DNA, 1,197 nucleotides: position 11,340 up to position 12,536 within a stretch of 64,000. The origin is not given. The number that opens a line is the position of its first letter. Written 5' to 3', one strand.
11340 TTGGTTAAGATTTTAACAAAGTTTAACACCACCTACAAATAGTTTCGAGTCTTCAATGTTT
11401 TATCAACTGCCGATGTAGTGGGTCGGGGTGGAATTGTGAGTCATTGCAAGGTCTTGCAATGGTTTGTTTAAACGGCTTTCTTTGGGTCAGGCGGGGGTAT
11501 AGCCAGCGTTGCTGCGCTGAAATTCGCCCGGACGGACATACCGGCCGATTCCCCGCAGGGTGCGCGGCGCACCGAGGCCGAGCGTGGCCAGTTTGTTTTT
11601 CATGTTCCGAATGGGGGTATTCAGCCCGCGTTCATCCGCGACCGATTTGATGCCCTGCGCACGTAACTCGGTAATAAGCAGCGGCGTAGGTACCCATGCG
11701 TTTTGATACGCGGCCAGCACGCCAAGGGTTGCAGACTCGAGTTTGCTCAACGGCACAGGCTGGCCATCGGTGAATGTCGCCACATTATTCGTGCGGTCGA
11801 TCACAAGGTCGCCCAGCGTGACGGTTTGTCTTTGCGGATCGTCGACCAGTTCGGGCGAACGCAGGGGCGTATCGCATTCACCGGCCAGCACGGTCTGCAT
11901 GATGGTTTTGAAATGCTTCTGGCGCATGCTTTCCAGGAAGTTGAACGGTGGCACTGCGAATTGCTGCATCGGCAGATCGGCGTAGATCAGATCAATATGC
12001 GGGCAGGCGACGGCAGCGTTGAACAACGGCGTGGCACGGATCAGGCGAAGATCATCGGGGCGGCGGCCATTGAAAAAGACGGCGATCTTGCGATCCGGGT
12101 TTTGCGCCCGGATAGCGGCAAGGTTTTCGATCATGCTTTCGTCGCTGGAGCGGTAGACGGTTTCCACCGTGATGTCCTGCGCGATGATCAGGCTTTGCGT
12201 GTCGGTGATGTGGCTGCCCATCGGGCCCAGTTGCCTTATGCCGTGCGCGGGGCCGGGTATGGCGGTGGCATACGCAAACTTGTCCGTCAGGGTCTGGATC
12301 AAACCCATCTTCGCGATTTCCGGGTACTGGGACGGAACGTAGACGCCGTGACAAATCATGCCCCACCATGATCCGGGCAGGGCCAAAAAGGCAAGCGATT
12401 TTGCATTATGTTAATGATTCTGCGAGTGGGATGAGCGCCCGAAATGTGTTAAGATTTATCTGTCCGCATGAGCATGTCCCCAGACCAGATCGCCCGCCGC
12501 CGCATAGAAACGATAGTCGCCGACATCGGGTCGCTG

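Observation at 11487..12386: Orphan winged-helix regulator with an unrecognisable N-terminal domain between ctrA and fliI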

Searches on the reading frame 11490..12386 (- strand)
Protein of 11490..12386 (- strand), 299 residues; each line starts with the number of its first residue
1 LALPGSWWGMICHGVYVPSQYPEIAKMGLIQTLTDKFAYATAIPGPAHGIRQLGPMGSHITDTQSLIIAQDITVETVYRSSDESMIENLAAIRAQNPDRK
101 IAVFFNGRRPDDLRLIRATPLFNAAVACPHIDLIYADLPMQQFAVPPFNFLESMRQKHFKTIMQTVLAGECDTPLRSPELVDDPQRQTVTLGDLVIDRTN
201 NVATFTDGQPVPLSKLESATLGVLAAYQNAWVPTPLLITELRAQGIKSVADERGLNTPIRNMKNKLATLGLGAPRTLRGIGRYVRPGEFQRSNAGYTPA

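Call 3: search_protein_families(library=pfam, proteins=[window:11490-12386:-], max_evalue=1)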
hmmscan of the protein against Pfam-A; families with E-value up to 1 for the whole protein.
window:11490-12386:- (299 aa): 1 family
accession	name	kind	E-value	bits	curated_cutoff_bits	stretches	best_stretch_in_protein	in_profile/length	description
PF00486.34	Trans_reg_C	-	0.05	14.1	26.2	1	208-269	1-60/77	Transcriptional regulatory protein, C terminal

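Call 4: search_protein_families(library=ncbifam, proteins=[window:11490-12386:-], max_evalue=1)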
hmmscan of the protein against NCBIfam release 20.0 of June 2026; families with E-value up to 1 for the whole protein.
window:11490-12386:- (299 aa): 0 families

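Call 5: find_homologous_proteins(query=window:11490-12386:-)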
Query window:11490-12386:- (299 aa): 1 proteins with E <= 0.001 among 2701 candidates.
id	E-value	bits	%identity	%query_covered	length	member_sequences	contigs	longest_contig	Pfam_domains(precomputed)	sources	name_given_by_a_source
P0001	4.8e-181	619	93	97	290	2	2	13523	-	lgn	-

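Call 9: find_encoding_contigs(protein=P0001, flank=6000)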
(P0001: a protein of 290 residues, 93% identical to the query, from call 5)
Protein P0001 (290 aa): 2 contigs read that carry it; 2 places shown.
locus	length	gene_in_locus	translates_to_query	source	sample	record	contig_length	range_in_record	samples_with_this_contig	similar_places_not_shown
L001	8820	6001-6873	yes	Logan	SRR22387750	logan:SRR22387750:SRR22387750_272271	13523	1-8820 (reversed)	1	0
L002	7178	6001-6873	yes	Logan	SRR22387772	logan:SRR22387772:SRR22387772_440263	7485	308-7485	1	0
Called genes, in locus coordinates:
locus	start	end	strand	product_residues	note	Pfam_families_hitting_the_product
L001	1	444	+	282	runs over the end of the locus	PF02374:ArsA_ATPase (weak), PF06564:CBP_BcsQ (faint), PF10609:ParA, PF13614:AAA_31, PF01656:CbiA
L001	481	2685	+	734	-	-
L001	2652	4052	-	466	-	PF03572:Peptidase_S41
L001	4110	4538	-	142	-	-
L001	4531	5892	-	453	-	PF00006:ATP-synt_ab, PF18269:T3SS_ATPase_C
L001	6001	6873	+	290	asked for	-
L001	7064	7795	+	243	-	PF00072:Response_reg, PF00486:Trans_reg_C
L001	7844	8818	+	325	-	?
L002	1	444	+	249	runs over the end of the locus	?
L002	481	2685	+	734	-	-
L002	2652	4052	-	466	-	PF03572:Peptidase_S41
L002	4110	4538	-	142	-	-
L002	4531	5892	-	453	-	PF00006:ATP-synt_ab, PF18269:T3SS_ATPase_C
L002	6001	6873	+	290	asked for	-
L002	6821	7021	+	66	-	-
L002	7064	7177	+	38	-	?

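Call 10: find_related_loci(query=window:11490-12386:-, collection=genome_contigs, flank=6000)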
Query window:11490-12386:- (299 aa) in genome_contigs; peptide patterns used: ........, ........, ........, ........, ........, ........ (x = any residue, [..] = any of these).
43 stretches matched a pattern, but none encodes a relative of the query by tblastn (E <= 1e-3).

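Call 13: search_protein_representatives(protein=window:11490-12386:-)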
Query: 299 residues. Proteins with E-value up to 0.001 (for the whole library): 5; up to 1e-10: 4; up to 1e-30: 1. The best 5 are listed.
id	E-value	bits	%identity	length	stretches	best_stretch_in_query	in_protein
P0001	1.5e-181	618.5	93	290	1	10-299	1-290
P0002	2.1e-30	122.4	33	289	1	61-292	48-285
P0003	1.2e-21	93.8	28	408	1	14-291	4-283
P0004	9.1e-21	90.8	28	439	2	61-291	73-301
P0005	4.3e-09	52.5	32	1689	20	14-80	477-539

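Call 17: find_homologous_proteins(query=A1, max_evalue=0.01)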
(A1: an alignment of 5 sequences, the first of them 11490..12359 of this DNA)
Query A1 (5 sequences) (290 aa, profile of the alignment): 2 proteins with E <= 0.01 among 8000 candidates.
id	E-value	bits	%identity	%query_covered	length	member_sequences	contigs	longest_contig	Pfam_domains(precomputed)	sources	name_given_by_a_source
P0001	2.9e-141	488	93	100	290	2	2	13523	-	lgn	-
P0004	7.1e-119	415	26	96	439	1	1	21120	PF00486.35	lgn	-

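Call 18: find_encoding_contigs(protein=P0004, flank=10000)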
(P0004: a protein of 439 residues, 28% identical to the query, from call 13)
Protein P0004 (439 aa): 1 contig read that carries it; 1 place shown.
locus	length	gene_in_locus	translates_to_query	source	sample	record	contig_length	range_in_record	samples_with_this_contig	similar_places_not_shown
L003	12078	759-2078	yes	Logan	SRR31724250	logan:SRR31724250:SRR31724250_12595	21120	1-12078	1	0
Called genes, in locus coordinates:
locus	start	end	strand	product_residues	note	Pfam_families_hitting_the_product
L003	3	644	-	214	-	?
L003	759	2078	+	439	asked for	PF00486:Trans_reg_C (faint)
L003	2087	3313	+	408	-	PF00486:Trans_reg_C (faint)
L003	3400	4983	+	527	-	PF00072:Response_reg (faint), PF00486:Trans_reg_C (faint)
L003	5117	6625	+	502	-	PF00486:Trans_reg_C (faint)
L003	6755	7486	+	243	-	PF00072:Response_reg, PF00486:Trans_reg_C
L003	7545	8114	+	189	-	PF01066:CDP-OH_P_transf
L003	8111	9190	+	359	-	PF01180:DHO_dh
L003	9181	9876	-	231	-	-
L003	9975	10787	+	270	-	PF00497:SBP_bac_3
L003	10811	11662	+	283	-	PF13344:Hydrolase_6, PF00702:Hydrolase (weak), PF13242:Hydrolase_like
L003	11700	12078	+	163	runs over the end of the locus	-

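Call 19: find_encoding_contigs(protein=P0002, flank=10000)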
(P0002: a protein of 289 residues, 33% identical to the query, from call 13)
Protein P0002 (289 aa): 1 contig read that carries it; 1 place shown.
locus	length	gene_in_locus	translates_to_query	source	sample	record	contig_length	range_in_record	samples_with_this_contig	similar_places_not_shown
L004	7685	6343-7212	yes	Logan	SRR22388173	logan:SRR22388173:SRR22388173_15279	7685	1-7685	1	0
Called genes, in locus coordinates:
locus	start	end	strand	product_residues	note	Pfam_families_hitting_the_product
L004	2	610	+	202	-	?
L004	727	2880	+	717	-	-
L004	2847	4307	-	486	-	PF00595:PDZ (weak), PF17820:PDZ_6, PF03572:Peptidase_S41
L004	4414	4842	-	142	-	-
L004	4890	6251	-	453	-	PF00006:ATP-synt_ab, PF18269:T3SS_ATPase_C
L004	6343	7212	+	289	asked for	-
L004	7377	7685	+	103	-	?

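Call 20: find_encoding_contigs(protein=P0003, flank=10000)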
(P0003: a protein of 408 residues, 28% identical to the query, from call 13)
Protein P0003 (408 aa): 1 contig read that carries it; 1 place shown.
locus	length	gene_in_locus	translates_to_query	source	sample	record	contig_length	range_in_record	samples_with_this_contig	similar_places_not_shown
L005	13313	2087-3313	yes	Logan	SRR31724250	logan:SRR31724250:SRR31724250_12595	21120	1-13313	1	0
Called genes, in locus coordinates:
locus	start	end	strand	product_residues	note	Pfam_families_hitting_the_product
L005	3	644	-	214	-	?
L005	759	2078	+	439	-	PF00486:Trans_reg_C (faint)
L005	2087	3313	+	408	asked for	PF00486:Trans_reg_C (faint)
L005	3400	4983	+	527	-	PF00072:Response_reg (faint), PF00486:Trans_reg_C (faint)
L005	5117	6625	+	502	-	PF00486:Trans_reg_C (faint)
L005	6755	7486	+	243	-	PF00072:Response_reg, PF00486:Trans_reg_C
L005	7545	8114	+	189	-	PF01066:CDP-OH_P_transf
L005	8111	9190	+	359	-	PF01180:DHO_dh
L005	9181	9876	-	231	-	-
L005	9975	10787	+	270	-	PF00497:SBP_bac_3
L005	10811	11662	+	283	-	PF13344:Hydrolase_6, PF00702:Hydrolase (weak), PF13242:Hydrolase_like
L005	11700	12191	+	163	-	-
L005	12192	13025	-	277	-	PF00497:SBP_bac_3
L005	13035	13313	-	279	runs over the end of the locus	PF00497:SBP_bac_3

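Call 26: search_solved_structures(query=A1, max_evalue=10, show_alignments=3)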
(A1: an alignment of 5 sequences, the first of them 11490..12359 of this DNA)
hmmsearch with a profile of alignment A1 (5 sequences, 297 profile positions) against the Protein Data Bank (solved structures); distinct sequences matched with E-value up to 10: 39.
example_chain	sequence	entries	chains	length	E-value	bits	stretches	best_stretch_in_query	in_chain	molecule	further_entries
5dcl_A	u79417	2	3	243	1.4e-05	27.9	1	193-284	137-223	PhoB family transcriptional regulator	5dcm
5dcm_B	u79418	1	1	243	1.5e-05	27.7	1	193-283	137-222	PhoB family transcriptional regulator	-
1ys6_A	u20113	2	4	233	3.9e-05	26.4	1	180-283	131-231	Transcriptional regulatory protein prrA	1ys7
7e1b_A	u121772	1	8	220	0.00012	24.8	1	160-279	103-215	DNA-binding response regulator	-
2naz_A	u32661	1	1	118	0.00016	24.4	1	180-266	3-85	Transcriptional regulatory protein RstA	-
8hih_O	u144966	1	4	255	0.00042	23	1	176-279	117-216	Transcriptional regulatory protein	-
8jo2_H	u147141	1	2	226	0.00072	22.2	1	180-286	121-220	DNA-binding transcriptional regulator BasR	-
4s04_A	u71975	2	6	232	0.00072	22.2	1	180-286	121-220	DNA-binding transcriptional regulator BasR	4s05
2m87_A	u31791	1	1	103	0.00091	21.9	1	184-282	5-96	Transcriptional regulatory protein basR/pmrA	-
8hml_A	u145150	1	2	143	0.00094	21.9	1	185-285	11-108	DNA-binding response OmpR family regulator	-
3q9v_A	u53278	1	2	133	0.0013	21.4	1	183-281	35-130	DNA-binding response regulator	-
7e92_A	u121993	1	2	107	0.0034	20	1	179-280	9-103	DNA-binding response regulator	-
8hig_A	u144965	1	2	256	0.0046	19.6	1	186-285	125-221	DNA-binding response OmpR family regulator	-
1kgs_A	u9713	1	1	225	0.0071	19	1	180-285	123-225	DNA BINDING RESPONSE REGULATOR D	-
2m1b_A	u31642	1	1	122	0.0073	18.9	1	207-284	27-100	Transcriptional regulatory protein, C terminal family protein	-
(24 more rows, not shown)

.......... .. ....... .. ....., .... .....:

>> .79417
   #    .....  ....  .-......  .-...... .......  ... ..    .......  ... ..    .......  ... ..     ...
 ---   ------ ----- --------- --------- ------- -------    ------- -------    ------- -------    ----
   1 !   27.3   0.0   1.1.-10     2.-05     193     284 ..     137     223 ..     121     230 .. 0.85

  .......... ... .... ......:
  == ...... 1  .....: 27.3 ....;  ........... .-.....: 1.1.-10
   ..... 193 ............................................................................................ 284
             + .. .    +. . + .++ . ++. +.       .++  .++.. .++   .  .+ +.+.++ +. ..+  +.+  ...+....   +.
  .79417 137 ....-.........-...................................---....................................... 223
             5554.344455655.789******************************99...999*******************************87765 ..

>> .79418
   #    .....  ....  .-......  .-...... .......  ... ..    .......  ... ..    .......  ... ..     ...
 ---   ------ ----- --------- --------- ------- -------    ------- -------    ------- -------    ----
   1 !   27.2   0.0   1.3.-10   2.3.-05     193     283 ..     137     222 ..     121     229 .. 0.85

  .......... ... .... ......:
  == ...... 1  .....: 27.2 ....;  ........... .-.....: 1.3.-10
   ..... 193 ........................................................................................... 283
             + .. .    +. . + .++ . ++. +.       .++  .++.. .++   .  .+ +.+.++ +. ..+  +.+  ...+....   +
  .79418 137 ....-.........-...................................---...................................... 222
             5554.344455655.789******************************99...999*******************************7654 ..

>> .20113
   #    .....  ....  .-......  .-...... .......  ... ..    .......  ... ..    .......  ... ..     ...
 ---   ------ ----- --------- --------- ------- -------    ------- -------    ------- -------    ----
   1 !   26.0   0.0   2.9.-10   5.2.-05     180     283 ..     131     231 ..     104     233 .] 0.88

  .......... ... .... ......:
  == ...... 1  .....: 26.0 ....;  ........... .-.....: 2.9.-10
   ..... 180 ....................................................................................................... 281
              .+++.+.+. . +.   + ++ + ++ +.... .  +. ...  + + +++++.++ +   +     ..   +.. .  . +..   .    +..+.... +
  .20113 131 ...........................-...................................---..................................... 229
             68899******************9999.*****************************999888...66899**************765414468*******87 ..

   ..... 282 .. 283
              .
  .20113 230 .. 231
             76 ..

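Call 33: predict_structure(alignment_id=A1)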
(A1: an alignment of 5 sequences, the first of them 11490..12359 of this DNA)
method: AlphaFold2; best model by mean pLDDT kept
length: 290 residues; sequences in the alignment: 5
mean_pLDDT: 79.4   pTM: 0.81
mean pLDDT of the five models: 79.4, 78.4, 72.6, 67.7, 57.5
residues with pLDDT >= 90: 62; 70-90: 171; 50-70: 32; < 50: 25
segments of 3 or more residues with pLDDT < 50: 31-33, 132-145, 284-290
pLDDT, mean of each block of 10 residues (from residue 1): 87 86 83 66 75 88 70 64 85 87 84 81 85 44 53 84 81 86 92 93 92 91 86 81 76 89 83 82 49
secondary structure, 60 per line:
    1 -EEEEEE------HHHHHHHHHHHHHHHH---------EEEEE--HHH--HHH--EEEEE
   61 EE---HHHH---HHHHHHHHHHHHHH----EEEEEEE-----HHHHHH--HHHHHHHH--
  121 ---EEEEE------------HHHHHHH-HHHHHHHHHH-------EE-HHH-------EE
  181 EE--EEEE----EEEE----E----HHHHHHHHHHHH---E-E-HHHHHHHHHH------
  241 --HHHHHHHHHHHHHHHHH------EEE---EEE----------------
elements in order: E2-7 H14-29 E39-43 E56-62 H66-69 H73-86 E91-97 H103-108 H111-118 E124-128 H141-147 H149-158 E179-182 E185-188 E193-196 H206-217 H225-234 H243-259 E266-268 E272-274
